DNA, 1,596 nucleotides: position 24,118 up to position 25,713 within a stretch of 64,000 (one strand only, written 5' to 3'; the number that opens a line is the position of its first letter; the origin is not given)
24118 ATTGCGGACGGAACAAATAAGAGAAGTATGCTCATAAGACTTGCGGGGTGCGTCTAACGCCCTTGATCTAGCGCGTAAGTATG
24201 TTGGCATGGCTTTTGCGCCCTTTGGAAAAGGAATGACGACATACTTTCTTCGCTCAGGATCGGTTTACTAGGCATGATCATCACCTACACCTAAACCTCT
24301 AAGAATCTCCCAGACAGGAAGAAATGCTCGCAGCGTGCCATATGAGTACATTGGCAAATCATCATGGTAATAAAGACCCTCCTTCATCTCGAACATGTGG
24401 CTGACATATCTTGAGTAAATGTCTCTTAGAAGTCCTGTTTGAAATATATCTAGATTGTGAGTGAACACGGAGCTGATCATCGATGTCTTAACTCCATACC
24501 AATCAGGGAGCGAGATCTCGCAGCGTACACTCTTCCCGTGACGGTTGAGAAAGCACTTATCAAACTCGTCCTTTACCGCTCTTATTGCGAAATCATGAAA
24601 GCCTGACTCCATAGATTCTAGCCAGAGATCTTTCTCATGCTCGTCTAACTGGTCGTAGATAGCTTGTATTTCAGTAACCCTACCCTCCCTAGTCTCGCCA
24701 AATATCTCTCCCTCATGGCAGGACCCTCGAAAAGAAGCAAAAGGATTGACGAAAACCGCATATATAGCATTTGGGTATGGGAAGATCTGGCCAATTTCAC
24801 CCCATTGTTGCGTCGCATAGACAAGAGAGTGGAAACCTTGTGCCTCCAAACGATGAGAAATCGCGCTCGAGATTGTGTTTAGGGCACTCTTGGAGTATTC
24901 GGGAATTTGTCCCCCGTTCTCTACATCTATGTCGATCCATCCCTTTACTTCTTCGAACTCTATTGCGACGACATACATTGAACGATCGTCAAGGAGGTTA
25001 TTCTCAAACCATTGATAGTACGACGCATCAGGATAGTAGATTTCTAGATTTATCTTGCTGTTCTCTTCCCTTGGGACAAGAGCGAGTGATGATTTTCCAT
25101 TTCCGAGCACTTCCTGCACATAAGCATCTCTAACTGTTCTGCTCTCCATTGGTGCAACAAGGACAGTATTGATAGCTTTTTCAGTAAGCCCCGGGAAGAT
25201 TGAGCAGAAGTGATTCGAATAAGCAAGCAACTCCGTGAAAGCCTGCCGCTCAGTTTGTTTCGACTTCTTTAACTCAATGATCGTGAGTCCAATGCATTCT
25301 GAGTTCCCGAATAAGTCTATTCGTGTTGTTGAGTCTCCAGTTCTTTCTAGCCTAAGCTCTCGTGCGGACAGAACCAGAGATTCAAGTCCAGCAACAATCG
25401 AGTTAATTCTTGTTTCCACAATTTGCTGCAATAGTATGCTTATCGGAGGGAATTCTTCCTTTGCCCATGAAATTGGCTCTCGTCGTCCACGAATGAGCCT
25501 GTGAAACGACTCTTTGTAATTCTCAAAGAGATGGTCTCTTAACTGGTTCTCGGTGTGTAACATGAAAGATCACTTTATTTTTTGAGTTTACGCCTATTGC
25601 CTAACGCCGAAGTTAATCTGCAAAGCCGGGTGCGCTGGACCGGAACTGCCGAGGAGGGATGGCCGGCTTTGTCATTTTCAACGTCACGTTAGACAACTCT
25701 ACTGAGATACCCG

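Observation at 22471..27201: Compositional island without mobility genes between two DNA-repair genes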

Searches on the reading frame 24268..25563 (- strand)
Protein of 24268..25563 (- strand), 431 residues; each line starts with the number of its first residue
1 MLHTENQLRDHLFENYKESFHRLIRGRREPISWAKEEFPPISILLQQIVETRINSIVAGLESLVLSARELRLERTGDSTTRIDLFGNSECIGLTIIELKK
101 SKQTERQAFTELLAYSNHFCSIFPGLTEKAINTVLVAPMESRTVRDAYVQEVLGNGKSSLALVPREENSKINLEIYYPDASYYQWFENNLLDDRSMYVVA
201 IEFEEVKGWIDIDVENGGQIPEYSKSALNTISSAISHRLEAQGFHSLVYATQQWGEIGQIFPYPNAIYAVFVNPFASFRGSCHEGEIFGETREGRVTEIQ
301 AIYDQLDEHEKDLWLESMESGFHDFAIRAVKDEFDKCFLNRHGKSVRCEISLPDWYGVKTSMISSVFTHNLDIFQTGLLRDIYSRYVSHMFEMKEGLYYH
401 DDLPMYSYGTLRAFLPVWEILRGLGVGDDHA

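Call 5: search_protein_families(library=pfam, proteins=[window:24268-25563:-], max_evalue=0.1)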
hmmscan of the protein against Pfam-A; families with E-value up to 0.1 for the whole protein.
window:24268-25563:- (431 aa): 1 family
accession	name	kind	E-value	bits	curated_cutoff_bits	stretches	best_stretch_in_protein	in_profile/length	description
PF04313.20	HSDR_N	-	0.026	14.8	25.1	1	63-118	111-164/198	Type I restriction enzyme R protein N terminus (HSDR_N)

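Call 6: search_protein_families(library=padloc, proteins=[window:24268-25563:-], max_evalue=0.1)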
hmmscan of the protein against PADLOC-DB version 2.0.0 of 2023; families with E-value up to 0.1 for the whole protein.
window:24268-25563:- (431 aa): 2 families
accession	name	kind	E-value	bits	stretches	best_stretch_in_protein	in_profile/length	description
PDLC04916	PDC-S11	-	0.021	11.9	1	76-149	52-120/358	-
PDLC04915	PDC-S11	-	0.039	11.2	1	45-104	30-84/379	-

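Call 7: search_protein_families(library=ncbifam, proteins=[window:24268-25563:-], max_evalue=0.1)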
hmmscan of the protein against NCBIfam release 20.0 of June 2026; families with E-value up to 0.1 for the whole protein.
window:24268-25563:- (431 aa): 1 family
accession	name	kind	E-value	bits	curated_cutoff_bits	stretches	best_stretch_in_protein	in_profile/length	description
NF003270.0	PRK04247.1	equivalog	0.043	12.9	216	1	80-146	160-222/250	endonuclease NucS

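Call 11: find_homologous_proteins(query=window:24268-25563:-)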
Query window:24268-25563:- (431 aa): 344 proteins with E <= 0.001 among 6962 candidates; the best 120 are listed.
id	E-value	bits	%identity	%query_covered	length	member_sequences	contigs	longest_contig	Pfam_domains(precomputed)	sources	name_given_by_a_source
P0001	2.7e-293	990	100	100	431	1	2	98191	-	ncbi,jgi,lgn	ncbi:MAG: hypothetical protein ACK55X_11640 [Synechococcaceae cyanobacterium]|jgi:hypothetical prote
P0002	4.4e-227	772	76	100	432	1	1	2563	-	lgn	-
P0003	3.3e-223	759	75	100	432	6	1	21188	-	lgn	-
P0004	7.3e-222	755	74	100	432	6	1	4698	-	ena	-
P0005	3.5e-220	749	74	100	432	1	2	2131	-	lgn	-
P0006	4.1e-220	749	74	100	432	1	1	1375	-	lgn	-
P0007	2.1e-219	747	74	100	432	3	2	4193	-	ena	-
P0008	1.4e-217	741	73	100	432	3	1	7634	-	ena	-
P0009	1.7e-217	741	73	100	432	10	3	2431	-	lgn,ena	-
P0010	3.0e-217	740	74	100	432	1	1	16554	-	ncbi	-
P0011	5.5e-217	739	72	100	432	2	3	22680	-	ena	-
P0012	1.8e-215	734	72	100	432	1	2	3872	-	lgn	-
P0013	1.9e-215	734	72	100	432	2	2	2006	-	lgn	-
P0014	3.7e-215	733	72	100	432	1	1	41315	-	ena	-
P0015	4.2e-215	733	72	100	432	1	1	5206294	-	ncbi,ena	-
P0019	1.8e-213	727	72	100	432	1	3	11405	-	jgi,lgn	jgi:hypothetical protein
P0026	1.7e-211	721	72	100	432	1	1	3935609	-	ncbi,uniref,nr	ncbi:hypothetical protein [Halopseudomonas maritima]|uniref:hypothetical protein n=1 Tax=Halopseudom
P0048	7.2e-196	669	68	99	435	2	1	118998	-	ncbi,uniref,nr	ncbi:hypothetical protein H6G51_15165 [Limnothrix sp. FACHB-708]|uniref:hypothetical protein n=1 Tax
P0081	5.9e-172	590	60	99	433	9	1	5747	-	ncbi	ncbi:MAG: hypothetical protein ACKN89_03935 [Cyanobium sp.]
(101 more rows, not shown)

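Call 14: find_encoding_contigs(protein=P0026, flank=8000, max_places=3)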
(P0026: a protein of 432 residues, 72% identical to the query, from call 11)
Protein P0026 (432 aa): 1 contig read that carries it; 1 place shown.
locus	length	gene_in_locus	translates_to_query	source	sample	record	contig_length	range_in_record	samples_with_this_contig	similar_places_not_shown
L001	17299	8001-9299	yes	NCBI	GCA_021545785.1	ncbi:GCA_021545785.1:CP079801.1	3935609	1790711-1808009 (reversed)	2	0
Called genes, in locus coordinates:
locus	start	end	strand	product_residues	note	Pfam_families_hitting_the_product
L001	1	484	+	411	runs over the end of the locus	PF06181:Urate_ox_N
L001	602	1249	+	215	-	PF27765:UCP032817-like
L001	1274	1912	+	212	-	-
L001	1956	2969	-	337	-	PF14226:DIOX_N, PF03171:2OG-FeII_Oxy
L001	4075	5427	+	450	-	PF01979:Amidohydro_1, PF07969:Amidohydro_3 (weak)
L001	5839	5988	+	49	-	-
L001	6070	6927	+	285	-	PF00892:EamA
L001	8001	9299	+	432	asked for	-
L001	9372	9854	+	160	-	-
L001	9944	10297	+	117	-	-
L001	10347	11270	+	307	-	-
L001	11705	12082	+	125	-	PF00376:MerR, PF13411:MerR_1, PF09278:MerR-DNA-bind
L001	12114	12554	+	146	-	PF00583:Acetyltransf_1, PF13673:Acetyltransf_10, PF13508:Acetyltransf_7, PF08445:FR47 (faint)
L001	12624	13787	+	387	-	PF02771:Acyl-CoA_dh_N, PF02770:Acyl-CoA_dh_M, PF00441:Acyl-CoA_dh_1, PF08028:Acyl-CoA_dh_2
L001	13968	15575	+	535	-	PF01039:Carboxyl_trans, PF03255:ACCA (weak), PF06833:MdcE (faint)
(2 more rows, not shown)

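Call 15: find_encoding_contigs(protein=P0048, flank=8000, max_places=3)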
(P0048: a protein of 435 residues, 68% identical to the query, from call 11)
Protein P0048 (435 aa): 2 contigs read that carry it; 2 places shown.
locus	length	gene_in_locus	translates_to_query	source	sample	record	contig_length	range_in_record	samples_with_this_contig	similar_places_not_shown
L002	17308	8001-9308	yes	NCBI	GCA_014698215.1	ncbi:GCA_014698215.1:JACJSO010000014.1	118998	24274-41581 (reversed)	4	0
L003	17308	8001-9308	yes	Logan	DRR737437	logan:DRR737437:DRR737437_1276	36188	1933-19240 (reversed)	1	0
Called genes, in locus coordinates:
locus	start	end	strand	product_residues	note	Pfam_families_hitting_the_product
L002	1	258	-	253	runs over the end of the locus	PF13398:Peptidase_M50B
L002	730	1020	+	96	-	PF13376:OmdA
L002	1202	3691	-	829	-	PF02861:Clp_N, PF02861:Clp_N, PF00004:AAA, PF17871:AAA_lid_9, PF02151:UVR, PF07724:AAA_2, PF07728:AAA_5, PF10431:ClpB_D2-small, +10 more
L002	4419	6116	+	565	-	PF00246:Peptidase_M14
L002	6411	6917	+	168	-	PF03764:EFG_IV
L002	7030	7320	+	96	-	PF21716:dnstrm_HI1420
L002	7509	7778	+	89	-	-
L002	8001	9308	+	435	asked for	-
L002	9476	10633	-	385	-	PF03929:PepSY_TM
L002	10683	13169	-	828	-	PF11741:AMIN, PF07715:Plug, PF00593:TonB_dep_Rec_b-barrel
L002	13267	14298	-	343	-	PF12833:HTH_18, PF00165:HTH_AraC (weak)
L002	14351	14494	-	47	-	-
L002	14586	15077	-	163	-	PF04461:YajQ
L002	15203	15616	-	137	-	PF01124:MAPEG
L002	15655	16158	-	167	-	PF02481:DNA_processg_A (weak)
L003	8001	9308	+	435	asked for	-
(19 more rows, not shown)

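Call 18: find_encoding_contigs(protein=P0019, flank=7000, max_places=3)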
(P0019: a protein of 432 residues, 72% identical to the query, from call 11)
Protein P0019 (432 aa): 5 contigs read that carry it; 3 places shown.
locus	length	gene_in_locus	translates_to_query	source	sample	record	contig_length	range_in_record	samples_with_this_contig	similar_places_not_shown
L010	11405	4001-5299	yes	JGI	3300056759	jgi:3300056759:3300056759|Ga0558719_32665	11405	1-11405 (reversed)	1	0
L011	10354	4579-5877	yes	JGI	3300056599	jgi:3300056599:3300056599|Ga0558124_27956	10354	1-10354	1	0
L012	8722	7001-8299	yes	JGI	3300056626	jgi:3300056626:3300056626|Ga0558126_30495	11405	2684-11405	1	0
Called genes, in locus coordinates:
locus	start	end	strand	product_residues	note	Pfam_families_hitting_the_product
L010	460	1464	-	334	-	PF07042:TrfA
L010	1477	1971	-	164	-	-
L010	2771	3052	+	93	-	PF04221:RelB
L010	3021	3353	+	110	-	PF15738:YafQ_toxin, PF05016:ParE_toxin (weak)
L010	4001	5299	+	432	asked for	-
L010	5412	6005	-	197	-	-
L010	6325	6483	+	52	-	-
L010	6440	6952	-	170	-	PF13358:DDE_3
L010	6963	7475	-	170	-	PF13384:HTH_23 (weak), PF13565:HTH_32 (weak), PF13592:HTH_33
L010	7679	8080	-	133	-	-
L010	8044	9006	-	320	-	-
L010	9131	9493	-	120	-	-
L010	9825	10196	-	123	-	-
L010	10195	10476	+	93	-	PF08681:TacA1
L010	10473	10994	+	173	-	PF00583:Acetyltransf_1, PF13673:Acetyltransf_10, PF13508:Acetyltransf_7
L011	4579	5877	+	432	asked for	-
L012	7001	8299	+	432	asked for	-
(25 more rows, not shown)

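Call 23: search_solved_structures(query=A1, max_evalue=10, show_alignments=2)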
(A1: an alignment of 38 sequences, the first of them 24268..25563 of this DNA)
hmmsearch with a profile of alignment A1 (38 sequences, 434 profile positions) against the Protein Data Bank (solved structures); distinct sequences matched with E-value up to 10: 2.
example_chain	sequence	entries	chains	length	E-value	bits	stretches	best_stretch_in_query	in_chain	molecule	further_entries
3uo2_A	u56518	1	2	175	0.33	13.1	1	291-364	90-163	J-type co-chaperone JAC1, mitochondrial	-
3uo3_A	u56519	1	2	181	0.41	12.8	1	291-363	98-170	J-type co-chaperone JAC1, mitochondrial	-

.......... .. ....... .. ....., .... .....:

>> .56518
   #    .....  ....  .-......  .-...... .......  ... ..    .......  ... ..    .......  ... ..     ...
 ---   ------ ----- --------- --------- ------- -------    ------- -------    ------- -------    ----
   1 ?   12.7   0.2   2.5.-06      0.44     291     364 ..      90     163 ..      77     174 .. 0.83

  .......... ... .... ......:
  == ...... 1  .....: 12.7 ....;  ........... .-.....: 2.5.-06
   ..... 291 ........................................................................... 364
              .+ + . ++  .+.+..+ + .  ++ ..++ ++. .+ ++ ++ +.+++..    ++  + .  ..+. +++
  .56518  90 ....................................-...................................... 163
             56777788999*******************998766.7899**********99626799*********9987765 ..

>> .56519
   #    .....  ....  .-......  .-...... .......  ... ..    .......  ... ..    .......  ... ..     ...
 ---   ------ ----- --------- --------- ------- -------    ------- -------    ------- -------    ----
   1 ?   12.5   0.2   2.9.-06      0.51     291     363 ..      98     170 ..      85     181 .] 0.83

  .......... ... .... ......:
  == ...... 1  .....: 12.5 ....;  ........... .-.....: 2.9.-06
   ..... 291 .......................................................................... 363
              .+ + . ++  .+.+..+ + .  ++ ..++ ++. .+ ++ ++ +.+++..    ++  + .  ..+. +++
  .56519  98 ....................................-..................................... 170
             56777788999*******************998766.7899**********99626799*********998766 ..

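Call 33: predict_structure(alignment_id=A1)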
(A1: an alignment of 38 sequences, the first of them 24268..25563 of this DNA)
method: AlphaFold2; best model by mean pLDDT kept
length: 431 residues; sequences in the alignment: 38
mean_pLDDT: 81.9   pTM: 0.76
mean pLDDT of the five models: 81.9, 81.4, 81.0, 79.2, 77.6
residues with pLDDT >= 90: 146; 70-90: 212; 50-70: 64; < 50: 9
segments of 3 or more residues with pLDDT < 50: 400-407
pLDDT, mean of each block of 10 residues (from residue 1): 83 92 93 86 92 92 90 62 85 89 84 84 73 92 82 88 89 93 79 83 92 83 94 95 91 82 92 72 59 62 74 72 90 93 89 85 76 89 86 65 47 65 64 39
secondary structure, 60 per line:
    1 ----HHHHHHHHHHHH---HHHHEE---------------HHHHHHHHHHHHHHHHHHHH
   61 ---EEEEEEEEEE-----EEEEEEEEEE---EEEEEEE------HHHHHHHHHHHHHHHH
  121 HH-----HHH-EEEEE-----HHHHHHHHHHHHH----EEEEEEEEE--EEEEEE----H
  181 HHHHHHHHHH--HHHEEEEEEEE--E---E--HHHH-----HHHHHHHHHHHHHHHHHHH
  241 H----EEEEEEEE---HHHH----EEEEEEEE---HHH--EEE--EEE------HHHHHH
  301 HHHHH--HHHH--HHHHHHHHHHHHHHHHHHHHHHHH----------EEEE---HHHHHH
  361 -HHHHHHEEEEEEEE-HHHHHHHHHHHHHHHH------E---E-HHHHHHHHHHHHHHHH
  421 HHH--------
elements in order: H5-16 H20-23 H41-60 E64-73 E79-88 E92-98 H105-122 E132-136 H142-154 E159-167 E170-175 H180-190 E196-203 H213-216 H222-241 E246-253 H257-260 E265-272 E281-283 E286-288 H295-305 H308-311 H314-337 E348-351 H355-360 H362-367 E368-375 H377-392 H405-423
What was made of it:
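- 24268..25563 (-): orfC, 431 aa. Solitary protein with an N-terminal PD-(D/E)xK nuclease domain (invariant E50, D83, E97-L-K99) followed by ~260 aa of unassigned alpha/beta and helical domains. It is the most foreign part of the island. AF2 model pLDDT 81.9 (call 33).
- On PD-(D/E)xK nuclease superfamily (orfC): They lie on strands 79-88 and 92-98 of the model (call 33).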

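Call 37: fold_search(model_id=the predicted structure, library=pdb)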
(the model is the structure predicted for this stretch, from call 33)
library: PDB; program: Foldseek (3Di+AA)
matches with E <= 10: 689; with E <= 0.001: 0
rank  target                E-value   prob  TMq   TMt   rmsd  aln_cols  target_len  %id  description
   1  9np6_A                3.4e-03  0.85  0.14  0.08  18.8       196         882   13  Cryo-EM structure of AdnA(D934A)-AdnB(D1014A) in complex with AMPPNP and blunt end DNA (released 2025-03-19)
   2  5gke_A                4.3e-03  1.00  0.19  0.32  14.5       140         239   18  Structure of EndoMS-dsDNA1 complex (released 2016-11-02)
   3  2vld_A                1.2e-02  1.00  0.18  0.32   7.1       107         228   17  crystal structure of a repair endonuclease from Pyrococcus abyssi (released 2009-05-19)
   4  2vld_B                1.3e-02  1.00  0.18  0.32   7.1       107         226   17  crystal structure of a repair endonuclease from Pyrococcus abyssi (released 2009-05-19)
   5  4dap                  3.8e-02  0.63  0.17  0.27  10.3       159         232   14  The structure of Escherichia coli SfsA (released 2013-08-14)
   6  1r43_B                6.3e-02  0.14  0.18  0.18  25.1       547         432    8  Crystal structure of beta-alanine synthase from Saccharomyces kluyveri (selenomethionine substituted protein) (released 2003-11-11)
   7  7lvv_D                7.5e-02  0.72  0.10  0.25   8.9        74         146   15  cryoEM structure DrdV-DNA complex (released 2021-03-17)
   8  8ps5_A                7.9e-02  0.35  0.13  0.13  12.8       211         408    9  Escherichia coli SduA complex bound to DNA (released 2025-01-22)
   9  3n5f_A                1.0e-01  0.23  0.13  0.14  15.7       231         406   10  Crystal Structure of L-N-carbamoylase from Geobacillus stearothermophilus CECT43 (released 2011-05-25)
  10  2v8h_C                1.1e-01  0.41  0.18  0.18  16.8       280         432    8  Crystal structure of mutant E159A of beta-alanine synthase from Saccharomyces kluyveri in complex with its substrate N (released 2007-10-02)
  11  2ohd_C                1.1e-01  0.38  0.15  0.33  11.9       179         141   11  Crystal structure of hypothetical molybdenum cofactor biosynthesis protein C from Sulfolobus tokodaii (released 2007-11-27)
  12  1r3n_D                1.2e-01  0.47  0.18  0.17  16.6       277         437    6  Crystal structure of beta-alanine synthase from Saccharomyces kluyveri (released 2003-11-11)
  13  2ohd_D                1.2e-01  0.44  0.15  0.36  11.9       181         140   10  Crystal structure of hypothetical molybdenum cofactor biosynthesis protein C from Sulfolobus tokodaii (released 2007-11-27)
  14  2ohd_F                1.3e-01  0.25  0.14  0.30  13.2       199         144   10  Crystal structure of hypothetical molybdenum cofactor biosynthesis protein C from Sulfolobus tokodaii (released 2007-11-27)
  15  1r3n_B                1.4e-01  0.75  0.17  0.17  11.9       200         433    8  Crystal structure of beta-alanine synthase from Saccharomyces kluyveri (released 2003-11-11)
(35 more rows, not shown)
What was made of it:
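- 24268..25563 (-): Foldseek hits to EndoMS/NucS 5gke and 2vld with prob 1.0, plus AdnA, SfsA, SduA, Card1 and Can2 (call 37).
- On PD-(D/E)xK nuclease superfamily (orfC): EndoMS/NucS hits with prob 1.0, plus AdnA, SfsA, SduA, Card1 and Can2 (call 37).
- On NucS/EndoMS family (orfC): The nuclease domain is N-terminal in orfC (calls 33, 37).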

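Call 42: search_protein_families(library=pfam, alignment_id=A1, max_evalue=5)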
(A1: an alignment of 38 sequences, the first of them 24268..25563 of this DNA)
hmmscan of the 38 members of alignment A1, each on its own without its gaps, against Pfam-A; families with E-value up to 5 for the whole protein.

A. member 1, window:24268-25563:- (431 aa): 1 family
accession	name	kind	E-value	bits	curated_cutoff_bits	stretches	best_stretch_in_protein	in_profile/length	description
PF04313.20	HSDR_N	-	0.026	14.8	25.1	1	63-118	111-164/198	Type I restriction enzyme R protein N terminus (HSDR_N)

B. families by the number of members that match (of 38 scanned): 15 families
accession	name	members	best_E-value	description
PF04313.20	HSDR_N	31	0.00032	Type I restriction enzyme R protein N terminus (HSDR_N)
PF01939.22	NucS_C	15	0.012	Endonuclease NucS C-terminal domain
PF03980.19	Nnf1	7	0.13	Nnf1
PF17662.6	DUF5524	3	0.032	Family of unknown function (DUF5524)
PF12631.12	MnmE_helical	2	0.014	MnmE helical domain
PF01930.23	Cas_Cas4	2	0.087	Domain of unknown function DUF83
PF17734.6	Spt46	1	0.023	Spermatogenesis-associated protein 46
PF08378.17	NERD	1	0.027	Nuclease-related domain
PF18373.7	Spectrin_2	1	0.033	Spectrin like domain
PF20781.2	TssR_C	1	0.062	TssR C-terminal domain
PF09220.15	LA-virus_coat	1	0.071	L-A virus, major coat protein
PF03304.18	Mlp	1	0.11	Mlp lipoprotein family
PF01220.24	DHquinase_II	1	0.11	Dehydroquinase class II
PF06881.16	Elongin_A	1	0.13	RNA polymerase II transcription factor SIII (Elongin) subunit A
PF24465.1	Tri-helical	1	0.18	Tri-helical domain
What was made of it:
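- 24268..25563 (-): Sub-threshold Pfam matches: HSDR_N in 31 of 38 members, NucS_C in 15 of 38 (call 42).
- On PD-(D/E)xK nuclease superfamily (orfC): HSDR_N in 31 of 38 members and NucS_C in 15 of 38, all below the gathering score (call 42).
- Closest known: NucS/EndoMS and the HSDR_N nuclease domain. Same: These are the best structural and profile matches found (calls 7, 37, 42).
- The orfC nuclease domain most resembles the mismatch endonuclease NucS/EndoMS (calls 7, 37, 42).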

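Call 47: find_encoding_contigs(protein=P0003, flank=6000, max_places=2)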
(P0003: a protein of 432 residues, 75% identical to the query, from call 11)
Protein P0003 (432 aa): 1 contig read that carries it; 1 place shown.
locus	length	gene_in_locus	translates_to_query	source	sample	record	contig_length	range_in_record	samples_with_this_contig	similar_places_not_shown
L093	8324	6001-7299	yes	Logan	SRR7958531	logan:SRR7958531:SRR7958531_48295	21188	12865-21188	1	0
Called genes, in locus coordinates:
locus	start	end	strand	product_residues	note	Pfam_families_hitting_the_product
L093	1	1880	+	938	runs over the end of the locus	PF13620:CarboxypepD_reg, PF13715:CarbopepD_reg_2, PF07715:Plug, PF00593:TonB_dep_Rec_b-barrel, PF14905:OMP_b-brl_3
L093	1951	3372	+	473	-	PF16656:Pur_ac_phosph_N, PF00149:Metallophos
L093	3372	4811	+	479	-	PF00328:His_Phos_2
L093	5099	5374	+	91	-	-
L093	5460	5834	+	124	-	-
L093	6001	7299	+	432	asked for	-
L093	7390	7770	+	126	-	-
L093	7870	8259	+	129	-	PF01844:HNH, PF13395:HNH_4 (weak), PF14279:HNH_5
